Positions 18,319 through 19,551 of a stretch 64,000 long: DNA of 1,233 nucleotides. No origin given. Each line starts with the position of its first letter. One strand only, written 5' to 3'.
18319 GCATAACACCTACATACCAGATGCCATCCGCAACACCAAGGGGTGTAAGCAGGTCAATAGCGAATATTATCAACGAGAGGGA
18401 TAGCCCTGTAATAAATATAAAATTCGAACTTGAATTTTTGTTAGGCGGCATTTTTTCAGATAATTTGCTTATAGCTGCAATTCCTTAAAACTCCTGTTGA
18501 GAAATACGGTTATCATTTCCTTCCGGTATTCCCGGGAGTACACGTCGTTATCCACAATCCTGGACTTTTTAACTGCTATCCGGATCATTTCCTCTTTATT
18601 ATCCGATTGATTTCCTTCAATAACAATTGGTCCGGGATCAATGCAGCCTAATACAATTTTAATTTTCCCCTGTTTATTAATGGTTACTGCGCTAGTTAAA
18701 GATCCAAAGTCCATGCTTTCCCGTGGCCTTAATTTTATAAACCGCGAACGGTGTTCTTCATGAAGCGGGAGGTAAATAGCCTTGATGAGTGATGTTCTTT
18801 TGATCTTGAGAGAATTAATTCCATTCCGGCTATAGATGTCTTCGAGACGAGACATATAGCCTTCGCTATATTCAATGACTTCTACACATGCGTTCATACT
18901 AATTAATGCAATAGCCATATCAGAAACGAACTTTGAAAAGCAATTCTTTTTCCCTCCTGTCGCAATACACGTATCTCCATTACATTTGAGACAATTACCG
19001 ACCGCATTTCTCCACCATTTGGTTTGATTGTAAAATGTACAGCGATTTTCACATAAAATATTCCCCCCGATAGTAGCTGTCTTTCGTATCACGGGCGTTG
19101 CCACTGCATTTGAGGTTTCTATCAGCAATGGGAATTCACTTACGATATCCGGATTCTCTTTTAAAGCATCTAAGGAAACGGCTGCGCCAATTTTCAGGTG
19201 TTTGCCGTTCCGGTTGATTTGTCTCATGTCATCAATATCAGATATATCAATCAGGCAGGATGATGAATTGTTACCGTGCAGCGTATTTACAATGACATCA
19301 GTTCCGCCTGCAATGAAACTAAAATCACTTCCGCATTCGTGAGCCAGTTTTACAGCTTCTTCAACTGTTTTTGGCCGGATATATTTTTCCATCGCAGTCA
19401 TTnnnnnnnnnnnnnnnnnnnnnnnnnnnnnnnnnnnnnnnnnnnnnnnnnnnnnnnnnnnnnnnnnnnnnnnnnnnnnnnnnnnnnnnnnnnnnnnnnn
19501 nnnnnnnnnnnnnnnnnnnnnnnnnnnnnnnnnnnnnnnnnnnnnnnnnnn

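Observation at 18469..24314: Molybdoenzyme operon with an HcrB-like Cys-rich insertion in the FAD subunit (candidate 4-hydroxybenzoyl-CoA reductase-like enzyme)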

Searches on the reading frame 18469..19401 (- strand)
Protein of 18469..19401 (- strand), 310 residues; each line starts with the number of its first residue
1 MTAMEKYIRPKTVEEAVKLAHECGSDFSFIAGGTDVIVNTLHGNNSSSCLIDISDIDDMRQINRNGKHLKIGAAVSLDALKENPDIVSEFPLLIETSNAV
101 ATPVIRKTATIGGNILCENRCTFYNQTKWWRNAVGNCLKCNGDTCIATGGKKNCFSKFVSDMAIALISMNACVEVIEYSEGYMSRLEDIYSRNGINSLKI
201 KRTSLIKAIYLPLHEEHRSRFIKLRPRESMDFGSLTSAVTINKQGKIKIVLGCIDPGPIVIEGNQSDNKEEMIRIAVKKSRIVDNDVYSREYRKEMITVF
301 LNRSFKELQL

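Call 4: search_protein_families(library=pfam, proteins=[window:18469-19401:-])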
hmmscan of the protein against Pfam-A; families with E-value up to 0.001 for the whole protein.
window:18469-19401:- (310 aa): 1 family
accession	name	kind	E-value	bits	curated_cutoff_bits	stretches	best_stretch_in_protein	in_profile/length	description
PF00941.27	FAD_binding_5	-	2.7e-33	115.6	27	1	6-213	4-169/170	FAD binding domain in molybdopterin dehydrogenase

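Call 5: search_protein_families(library=ncbifam, proteins=[window:18469-19401:-])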
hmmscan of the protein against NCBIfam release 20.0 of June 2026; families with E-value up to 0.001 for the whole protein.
window:18469-19401:- (310 aa): 7 families
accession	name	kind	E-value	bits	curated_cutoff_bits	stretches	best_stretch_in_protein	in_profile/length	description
TIGR03195.1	4hydrxCoA_B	equivalog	2.1e-56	191.4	404.55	1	7-304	7-315/321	4-hydroxybenzoyl-CoA reductase subunit beta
NF043083.1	XdhB_XDHase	equivalog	1.2e-31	110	310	2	1-115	1-115/289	xanthine dehydrogenase subunit XdhB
NF007427.0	PRK09971.1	equivalog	5.3e-31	107.9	287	2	1-117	1-116/292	xanthine dehydrogenase FAD-binding subunit XdhB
NF041019.1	glyceraldDH_beta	equivalog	2.3e-18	66.4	350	1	6-115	7-115/280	glyceraldehyde dehydrogenase subunit beta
TIGR02963.1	xanthine_xdhA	equivalog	4.5e-17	61.8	467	1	4-116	192-301/468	xanthine dehydrogenase small subunit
TIGR03199.1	pucC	equivalog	1.4e-16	60.6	306.05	1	10-117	1-108/264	xanthine dehydrogenase subunit C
TIGR03312.1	Se_sel_red_FAD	hypoth_equivalog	1.9e-12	46.9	241.5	1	4-119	1-110/257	molybdopterin-dependent oxidoreductase FAD-binding subunit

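Call 6: search_solved_structures(query=window:18469-19401:-, show_alignments=3, max_evalue=0.001)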
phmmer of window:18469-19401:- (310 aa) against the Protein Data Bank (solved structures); distinct sequences matched with E-value up to 0.001: 13.
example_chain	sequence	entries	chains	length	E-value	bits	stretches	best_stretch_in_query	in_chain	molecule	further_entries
1rm6_B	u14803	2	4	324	4e-35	124.8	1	9-299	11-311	4-hydroxybenzoyl-CoA reductase beta subunit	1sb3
5y6q_B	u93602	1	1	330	7.8e-17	64.7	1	12-242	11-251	Aldehyde oxidase medium subunit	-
1ffv_C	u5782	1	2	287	1.3e-11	47.6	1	6-115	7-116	CUTM, FLAVOPROTEIN OF CARBON MONOXIDE DEHYDROGENASE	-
1ffu_C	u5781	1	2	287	1.4e-11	47.5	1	6-115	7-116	CUTM, FLAVOPROTEIN OF CARBON MONOXIDE DEHYDROGENASE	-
5g5g_B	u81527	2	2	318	1.4e-11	47.5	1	8-263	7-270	PUTATIVE XANTHINE DEHYDROGENASE YAGR MOLYBDENUM-BINDING SU SUBUNIT | Aldehyde oxidoreductase FAD-binding subunit PaoB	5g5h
1n5w_C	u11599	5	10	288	9e-11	44.8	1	7-115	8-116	Carbon monoxide dehydrogenase medium chain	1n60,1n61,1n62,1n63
1zxi_C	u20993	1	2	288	9e-11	44.8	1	7-115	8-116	Carbon monoxide dehydrogenase medium chain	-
3hrd_C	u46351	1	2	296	1.7e-09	40.6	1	7-116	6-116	Nicotinate dehydrogenase FAD-subunit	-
7dqx_E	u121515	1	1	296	2.6e-08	36.7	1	7-116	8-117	6-hydroxypseudooxynicotine dehydrogenase complex subunit alpha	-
7dqx_B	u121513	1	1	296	2.6e-08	36.7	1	7-116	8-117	6-hydroxypseudooxynicotine dehydrogenase complex subunit alpha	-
1t3q_C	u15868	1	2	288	2.8e-05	26.8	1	7-115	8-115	quinoline 2-oxidoreductase medium subunit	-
8uem_B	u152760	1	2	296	5.6e-05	25.8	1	6-118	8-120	Carbon monoxide dehydrogenase medium chain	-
4zoh_B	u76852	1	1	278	0.00027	23.5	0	7-115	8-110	Putative oxidoreductase FAD-binding subunit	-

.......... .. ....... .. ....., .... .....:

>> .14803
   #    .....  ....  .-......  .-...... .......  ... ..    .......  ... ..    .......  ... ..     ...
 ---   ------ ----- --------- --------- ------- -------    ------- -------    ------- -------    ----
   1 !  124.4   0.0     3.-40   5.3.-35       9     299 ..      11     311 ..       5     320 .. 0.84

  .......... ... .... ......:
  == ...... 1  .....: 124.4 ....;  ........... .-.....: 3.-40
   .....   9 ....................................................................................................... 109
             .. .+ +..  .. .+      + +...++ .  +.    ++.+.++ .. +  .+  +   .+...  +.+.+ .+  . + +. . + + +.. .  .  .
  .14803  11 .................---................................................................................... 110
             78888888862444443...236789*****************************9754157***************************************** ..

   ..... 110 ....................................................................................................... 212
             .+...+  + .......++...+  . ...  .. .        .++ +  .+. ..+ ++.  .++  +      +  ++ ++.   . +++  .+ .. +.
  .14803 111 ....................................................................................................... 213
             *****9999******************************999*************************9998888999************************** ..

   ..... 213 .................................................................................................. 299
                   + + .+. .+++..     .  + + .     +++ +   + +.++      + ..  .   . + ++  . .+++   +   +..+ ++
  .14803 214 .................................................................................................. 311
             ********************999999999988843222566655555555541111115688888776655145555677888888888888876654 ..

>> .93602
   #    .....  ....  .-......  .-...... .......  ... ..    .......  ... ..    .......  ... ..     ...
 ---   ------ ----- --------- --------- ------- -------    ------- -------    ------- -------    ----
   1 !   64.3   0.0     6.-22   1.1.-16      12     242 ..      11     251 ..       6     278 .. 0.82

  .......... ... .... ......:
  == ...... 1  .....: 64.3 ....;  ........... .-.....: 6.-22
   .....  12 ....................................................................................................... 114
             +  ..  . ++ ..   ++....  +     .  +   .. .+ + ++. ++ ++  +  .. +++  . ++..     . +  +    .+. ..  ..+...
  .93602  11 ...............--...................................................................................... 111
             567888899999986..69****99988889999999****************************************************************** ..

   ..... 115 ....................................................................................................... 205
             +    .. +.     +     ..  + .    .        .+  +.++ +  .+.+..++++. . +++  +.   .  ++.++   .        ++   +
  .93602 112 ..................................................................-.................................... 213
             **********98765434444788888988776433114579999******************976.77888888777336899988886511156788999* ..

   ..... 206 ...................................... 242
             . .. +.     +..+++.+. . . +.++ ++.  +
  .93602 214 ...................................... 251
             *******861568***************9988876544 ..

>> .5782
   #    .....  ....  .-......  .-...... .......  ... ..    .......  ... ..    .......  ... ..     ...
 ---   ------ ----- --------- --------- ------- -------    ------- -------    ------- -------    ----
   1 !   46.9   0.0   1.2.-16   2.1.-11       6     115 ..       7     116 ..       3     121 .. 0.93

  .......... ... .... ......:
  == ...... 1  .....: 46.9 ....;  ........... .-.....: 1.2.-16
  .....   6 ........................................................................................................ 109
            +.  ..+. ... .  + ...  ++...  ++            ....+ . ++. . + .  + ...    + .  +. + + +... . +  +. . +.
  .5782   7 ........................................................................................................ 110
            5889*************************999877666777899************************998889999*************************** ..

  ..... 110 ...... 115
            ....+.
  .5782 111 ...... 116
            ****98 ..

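Call 13: find_encoding_contigs(protein=window:18469-19401:-, flank=3000, max_places=4)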
Protein window:18469-19401:- (310 aa): 1 contig read that carries it; 1 place shown.
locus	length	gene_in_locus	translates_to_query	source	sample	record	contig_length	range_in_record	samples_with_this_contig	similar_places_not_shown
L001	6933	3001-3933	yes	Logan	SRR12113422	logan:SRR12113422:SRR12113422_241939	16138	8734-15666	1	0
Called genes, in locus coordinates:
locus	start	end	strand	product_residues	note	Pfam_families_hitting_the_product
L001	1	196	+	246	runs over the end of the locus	PF00106:adh_short, PF01370:Epimerase, PF08659:KR, PF13561:adh_short_C2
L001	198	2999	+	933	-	PF00111:Fer2 (weak), PF13085:Fer2_3 (weak), PF01799:Fer2_2, PF01315:Ald_Xan_dh_C, PF02738:MoCoBD_1, PF20256:MoCoBD_2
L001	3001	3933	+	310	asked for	PF00941:FAD_binding_5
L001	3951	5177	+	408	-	PF00512:HisKA, PF02518:HATPase_c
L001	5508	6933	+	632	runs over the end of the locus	?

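Call 14: find_homologous_proteins(query=window:18469-19401:-, max_evalue=1e-10)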
Query window:18469-19401:- (310 aa): 1911 proteins with E <= 1e-10 among 5626 candidates; the best 120 are listed.
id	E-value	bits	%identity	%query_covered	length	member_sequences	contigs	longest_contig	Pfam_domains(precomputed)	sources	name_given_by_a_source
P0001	8.8e-201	683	98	100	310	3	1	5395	PF00941.28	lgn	-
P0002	1.1e-144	499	71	99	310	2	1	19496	PF00941.28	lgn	-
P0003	2.2e-142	492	69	99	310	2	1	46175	PF00941.28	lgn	-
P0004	2.2e-141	488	70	99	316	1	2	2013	PF00941.28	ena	-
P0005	8.2e-140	483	70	99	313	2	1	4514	PF00941.28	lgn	-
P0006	2.4e-137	475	69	99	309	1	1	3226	PF00941.28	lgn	-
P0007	6.3e-137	474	66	100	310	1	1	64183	PF00941.28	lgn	-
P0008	6.9e-137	474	68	98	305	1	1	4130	PF00941.28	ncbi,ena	-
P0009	6.4e-136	470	68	99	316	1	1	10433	PF00941.28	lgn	-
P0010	1.2e-135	470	66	100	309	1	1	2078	PF00941.28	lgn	-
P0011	8.1e-135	467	67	100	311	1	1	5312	PF00941.28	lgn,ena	-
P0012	1.1e-134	466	68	99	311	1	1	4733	PF00941.28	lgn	-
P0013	1.6e-132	459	66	100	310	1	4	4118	PF00941.28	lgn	-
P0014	3.0e-132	458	65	100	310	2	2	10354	PF00941.28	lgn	-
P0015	3.8e-132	458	66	100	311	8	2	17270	PF00941.28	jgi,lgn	jgi:4-hydroxybenzoyl-CoA reductase subunit beta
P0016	1.8e-131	456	65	98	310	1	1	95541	PF00941.28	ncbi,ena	-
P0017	7.7e-131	454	65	100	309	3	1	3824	PF00941.28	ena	-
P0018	8.8e-131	454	66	99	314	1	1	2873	PF00941.28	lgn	-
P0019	2.1e-130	452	65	100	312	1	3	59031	PF00941.28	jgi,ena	-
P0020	2.2e-130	452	65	100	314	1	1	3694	PF00941.28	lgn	-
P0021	2.6e-130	452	65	100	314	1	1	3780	PF00941.28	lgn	-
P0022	2.9e-129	449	65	100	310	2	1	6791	PF00941.28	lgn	-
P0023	3.8e-129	448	64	99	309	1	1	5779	PF00941.28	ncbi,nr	ncbi:MAG: FAD binding domain-containing protein [Bacteroidetes bacterium]|nr:FAD binding domain-cont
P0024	7.5e-129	447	65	100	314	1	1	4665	PF00941.28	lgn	-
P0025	2.9e-127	442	62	99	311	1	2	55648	PF00941.28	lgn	-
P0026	1.6e-126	440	63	100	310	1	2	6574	PF00941.28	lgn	-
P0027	4.5e-126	438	62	97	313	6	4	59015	PF00941.28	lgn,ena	-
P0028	2.6e-125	436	65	100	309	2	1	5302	PF00941.28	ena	-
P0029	2.5e-124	432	67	91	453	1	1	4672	PF00941.28,PF00701.29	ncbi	-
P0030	5.5e-124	431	63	100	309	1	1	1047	PF00941.28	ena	-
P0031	2.2e-123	429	62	100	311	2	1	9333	PF00941.28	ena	-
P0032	3.9e-121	422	61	99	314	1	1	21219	PF00941.28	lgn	-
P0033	6.6e-120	418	59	100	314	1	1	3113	PF00941.28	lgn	-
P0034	6.9e-120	418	59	98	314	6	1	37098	PF00941.28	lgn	-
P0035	9.3e-120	417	61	100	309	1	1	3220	PF00941.28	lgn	-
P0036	2.0e-119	416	59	98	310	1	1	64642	PF00941.28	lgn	-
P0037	2.2e-119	416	59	97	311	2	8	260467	PF00941.28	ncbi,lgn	-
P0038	2.5e-118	413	60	99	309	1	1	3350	PF00941.28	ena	-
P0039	3.2e-118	412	60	98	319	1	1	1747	PF00941.28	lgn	-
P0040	3.7e-118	412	57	100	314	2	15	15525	PF00941.28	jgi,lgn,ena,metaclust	metaclust:\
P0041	4.7e-118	412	58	99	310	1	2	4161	PF00941.28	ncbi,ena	-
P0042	5.2e-118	412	60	99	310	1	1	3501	PF00941.28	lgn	-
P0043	6.3e-118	411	62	95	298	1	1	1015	PF00941.28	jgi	jgi:4-hydroxybenzoyl-CoA reductase subunit beta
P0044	2.6e-117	409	61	100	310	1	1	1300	PF00941.28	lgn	-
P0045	2.8e-117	409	60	98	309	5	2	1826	PF00941.28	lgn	-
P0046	4.5e-117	409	58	100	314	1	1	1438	PF00941.28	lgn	-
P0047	8.6e-117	408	58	100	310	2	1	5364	PF00941.28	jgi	-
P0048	9.5e-117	408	58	100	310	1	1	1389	PF00941.28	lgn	-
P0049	1.2e-116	407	59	99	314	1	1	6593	PF00941.28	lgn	-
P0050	3.2e-116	406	61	97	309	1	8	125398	PF00941.28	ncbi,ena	-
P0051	4.2e-116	405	61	97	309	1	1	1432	PF00941.28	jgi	jgi:4-hydroxybenzoyl-CoA reductase subunit beta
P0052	6.1e-116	405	56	100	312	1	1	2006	PF00941.28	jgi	-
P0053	9.1e-116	404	58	98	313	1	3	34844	PF00941.28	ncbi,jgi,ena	-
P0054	5.3e-115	402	58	98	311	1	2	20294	PF00941.28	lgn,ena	-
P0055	9.3e-115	401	58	99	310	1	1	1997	PF00941.28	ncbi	-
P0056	2.5e-114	400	58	99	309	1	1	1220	PF00941.28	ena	-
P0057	3.6e-114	399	58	99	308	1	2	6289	PF00941.28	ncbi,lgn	-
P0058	4.4e-114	399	55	100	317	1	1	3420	PF00941.28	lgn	-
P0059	4.4e-114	399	55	99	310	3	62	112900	PF00941.28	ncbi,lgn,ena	ncbi:MAG: FAD binding domain-containing protein [Bacteroidia bacterium]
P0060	6.4e-114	398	57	100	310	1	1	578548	PF00941.28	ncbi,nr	ncbi:MAG: FAD binding domain-containing protein [Bacteroidia bacterium]|nr:FAD binding domain-contai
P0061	8.0e-114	398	56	99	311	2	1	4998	PF00941.28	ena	-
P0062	1.2e-113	397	57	100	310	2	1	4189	PF00941.28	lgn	-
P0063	1.4e-113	397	57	99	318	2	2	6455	PF00941.28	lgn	-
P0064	2.2e-113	396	56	99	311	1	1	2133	PF00941.28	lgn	-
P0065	3.5e-113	396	56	99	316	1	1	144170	PF00941.28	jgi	-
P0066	6.5e-113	395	57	100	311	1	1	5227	PF00941.28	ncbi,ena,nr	ncbi:MAG TPA: FAD binding domain-containing protein [Bacteroidia bacterium]|nr:FAD binding domain-co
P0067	1.1e-112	394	56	99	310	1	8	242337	PF00941.28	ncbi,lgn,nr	ncbi:MAG: 4-hydroxybenzoyl-CoA reductase subunit beta [Bacteroidia bacterium]|nr:4-hydroxybenzoyl-Co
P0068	1.1e-112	394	56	99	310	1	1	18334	PF00941.28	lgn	-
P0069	1.3e-112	394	56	100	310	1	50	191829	PF00941.28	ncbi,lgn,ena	-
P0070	1.7e-112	394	56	99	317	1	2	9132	PF00941.28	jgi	-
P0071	1.9e-112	393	56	99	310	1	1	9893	PF00941.28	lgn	-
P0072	1.9e-112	393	56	99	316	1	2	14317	PF00941.28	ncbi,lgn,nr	ncbi:MAG: hypothetical protein EPN85_14290 [Bacteroidetes bacterium]|nr:MAG: hypothetical protein EP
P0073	2.4e-112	393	57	99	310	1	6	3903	PF00941.28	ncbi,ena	-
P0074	2.5e-112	393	55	100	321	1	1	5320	PF00941.28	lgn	-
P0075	2.7e-112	393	57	99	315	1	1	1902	PF00941.28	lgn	-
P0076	2.9e-112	393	56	99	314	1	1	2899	PF00941.28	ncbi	-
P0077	3.5e-112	393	57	100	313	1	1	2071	PF00941.28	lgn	-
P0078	5.8e-112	392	57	99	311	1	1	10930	PF00941.28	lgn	-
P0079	6.4e-112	392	58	98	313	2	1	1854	PF00941.28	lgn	-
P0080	6.8e-112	392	56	100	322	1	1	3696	PF00941.28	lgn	-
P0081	8.2e-112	391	57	99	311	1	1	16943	PF00941.28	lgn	-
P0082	1.3e-111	391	55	98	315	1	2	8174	PF00941.28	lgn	-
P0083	1.3e-111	391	55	99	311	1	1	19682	PF00941.28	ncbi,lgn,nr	ncbi:MAG: FAD binding domain-containing protein [Bacteroidetes bacterium]|nr:FAD binding domain-cont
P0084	2.0e-111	390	56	99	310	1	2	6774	PF00941.28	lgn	-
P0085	2.0e-111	390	56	100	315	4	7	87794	PF00941.28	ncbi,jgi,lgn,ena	jgi:4-hydroxybenzoyl-CoA reductase subunit beta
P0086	2.1e-111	390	56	100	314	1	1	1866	PF00941.28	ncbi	-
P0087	2.8e-111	390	58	99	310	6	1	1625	PF00941.28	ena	-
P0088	3.2e-111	389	56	99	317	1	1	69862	PF00941.28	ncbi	-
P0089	4.4e-111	389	57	100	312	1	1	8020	PF00941.28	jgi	jgi:4-hydroxybenzoyl-CoA reductase subunit beta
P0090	5.0e-111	389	55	100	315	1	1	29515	PF00941.28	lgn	-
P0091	5.3e-111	389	58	100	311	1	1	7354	PF00941.28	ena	-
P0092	5.5e-111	389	57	98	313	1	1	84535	PF00941.28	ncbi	-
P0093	6.4e-111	388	56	99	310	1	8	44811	PF00941.28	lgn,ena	-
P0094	8.0e-111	388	54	100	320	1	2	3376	PF00941.28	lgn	-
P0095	9.9e-111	388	57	100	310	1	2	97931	PF00941.28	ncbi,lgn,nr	ncbi:MAG: FAD binding domain-containing protein [Bacteroidetes bacterium]|nr:FAD binding domain-cont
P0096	1.0e-110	388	57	97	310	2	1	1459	PF00941.28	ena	-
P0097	2.0e-110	387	55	99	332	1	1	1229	PF00941.28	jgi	jgi:4-hydroxybenzoyl-CoA reductase subunit beta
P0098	2.0e-110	387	55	100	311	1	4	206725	PF00941.28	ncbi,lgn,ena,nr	ncbi:MAG: FAD binding domain-containing protein [Bacteroidetes bacterium]|nr:FAD binding domain-cont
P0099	2.3e-110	387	56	99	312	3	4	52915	PF00941.28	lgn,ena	-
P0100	2.3e-110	387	56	99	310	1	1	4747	PF00941.28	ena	-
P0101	2.9e-110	386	55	99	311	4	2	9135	PF00941.28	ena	-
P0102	3.6e-110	386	55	100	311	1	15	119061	PF00941.28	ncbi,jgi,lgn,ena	jgi:4-hydroxybenzoyl-CoA reductase subunit beta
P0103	3.8e-110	386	57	100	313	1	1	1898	PF00941.28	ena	-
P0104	4.3e-110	386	57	98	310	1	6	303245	PF00941.28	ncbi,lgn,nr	ncbi:MAG: FAD binding domain-containing protein [Flavobacteriales bacterium]|nr:FAD binding domain-c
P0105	4.3e-110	386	54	99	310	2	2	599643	PF00941.28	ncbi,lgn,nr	ncbi:MAG: FAD binding domain-containing protein [Sphingobacteriales bacterium]|nr:FAD binding domain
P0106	4.7e-110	386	55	100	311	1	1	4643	PF00941.28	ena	-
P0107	4.7e-110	386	55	98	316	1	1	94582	PF00941.28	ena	-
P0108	5.9e-110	385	55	100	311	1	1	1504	PF00941.28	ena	-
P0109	6.2e-110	385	54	99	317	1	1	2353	PF00941.28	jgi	jgi:4-hydroxybenzoyl-CoA reductase subunit beta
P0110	6.3e-110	385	55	100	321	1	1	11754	PF00941.28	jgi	jgi:4-hydroxybenzoyl-CoA reductase subunit beta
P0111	7.0e-110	385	55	99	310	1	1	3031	PF00941.28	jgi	jgi:4-hydroxybenzoyl-CoA reductase subunit beta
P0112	1.0e-109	384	56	100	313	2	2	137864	PF00941.28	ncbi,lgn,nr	ncbi:MAG: FAD binding domain-containing protein [Bacteroidia bacterium]|nr:FAD binding domain-contai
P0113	1.1e-109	384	55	99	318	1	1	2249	PF00941.28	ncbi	ncbi:MAG TPA: FAD binding domain-containing protein [Chitinophagaceae bacterium]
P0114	1.3e-109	384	55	99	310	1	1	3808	PF00941.28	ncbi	-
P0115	1.3e-109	384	57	99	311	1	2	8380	PF00941.28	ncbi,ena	-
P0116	1.4e-109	384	56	100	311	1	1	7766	PF00941.28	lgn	-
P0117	1.9e-109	384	55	97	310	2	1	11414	PF00941.28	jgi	-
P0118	2.0e-109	383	56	99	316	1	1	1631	PF00941.28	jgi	jgi:4-hydroxybenzoyl-CoA reductase subunit beta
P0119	2.3e-109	383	57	98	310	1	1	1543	PF00941.28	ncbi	-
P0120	2.3e-109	383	55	99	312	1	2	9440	PF00941.28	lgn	-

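Call 16: find_encoding_contigs(protein=P0060, flank=10000, max_places=1)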
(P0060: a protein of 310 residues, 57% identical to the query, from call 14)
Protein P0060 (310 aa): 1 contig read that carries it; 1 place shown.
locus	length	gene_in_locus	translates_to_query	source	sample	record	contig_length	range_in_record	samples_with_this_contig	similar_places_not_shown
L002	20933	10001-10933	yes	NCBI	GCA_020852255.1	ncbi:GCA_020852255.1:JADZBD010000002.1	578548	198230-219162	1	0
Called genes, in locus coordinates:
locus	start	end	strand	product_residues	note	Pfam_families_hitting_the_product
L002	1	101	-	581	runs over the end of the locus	PF00501:AMP-binding, PF23562:AMP-binding_C_3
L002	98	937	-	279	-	PF01869:BcrAD_BadFG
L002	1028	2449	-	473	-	PF01869:BcrAD_BadFG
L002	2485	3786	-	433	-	PF06050:HGD-D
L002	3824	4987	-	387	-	PF06050:HGD-D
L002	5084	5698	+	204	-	PF12804:NTP_transf_3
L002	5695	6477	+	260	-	PF02625:XdhC_CoxI, PF13478:XdhC_C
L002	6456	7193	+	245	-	PF00106:adh_short, PF01370:Epimerase (weak), PF08659:KR, PF13561:adh_short_C2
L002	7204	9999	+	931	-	PF13085:Fer2_3 (weak), PF01799:Fer2_2, PF01315:Ald_Xan_dh_C, PF02738:MoCoBD_1, PF20256:MoCoBD_2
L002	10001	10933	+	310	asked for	PF00941:FAD_binding_5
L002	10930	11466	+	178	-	PF01814:Hemerythrin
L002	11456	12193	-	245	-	PF00027:cNMP_binding, PF13545:HTH_Crp_2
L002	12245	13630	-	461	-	PF01212:Beta_elim_lyase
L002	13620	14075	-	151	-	-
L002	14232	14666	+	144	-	PF01242:PTPS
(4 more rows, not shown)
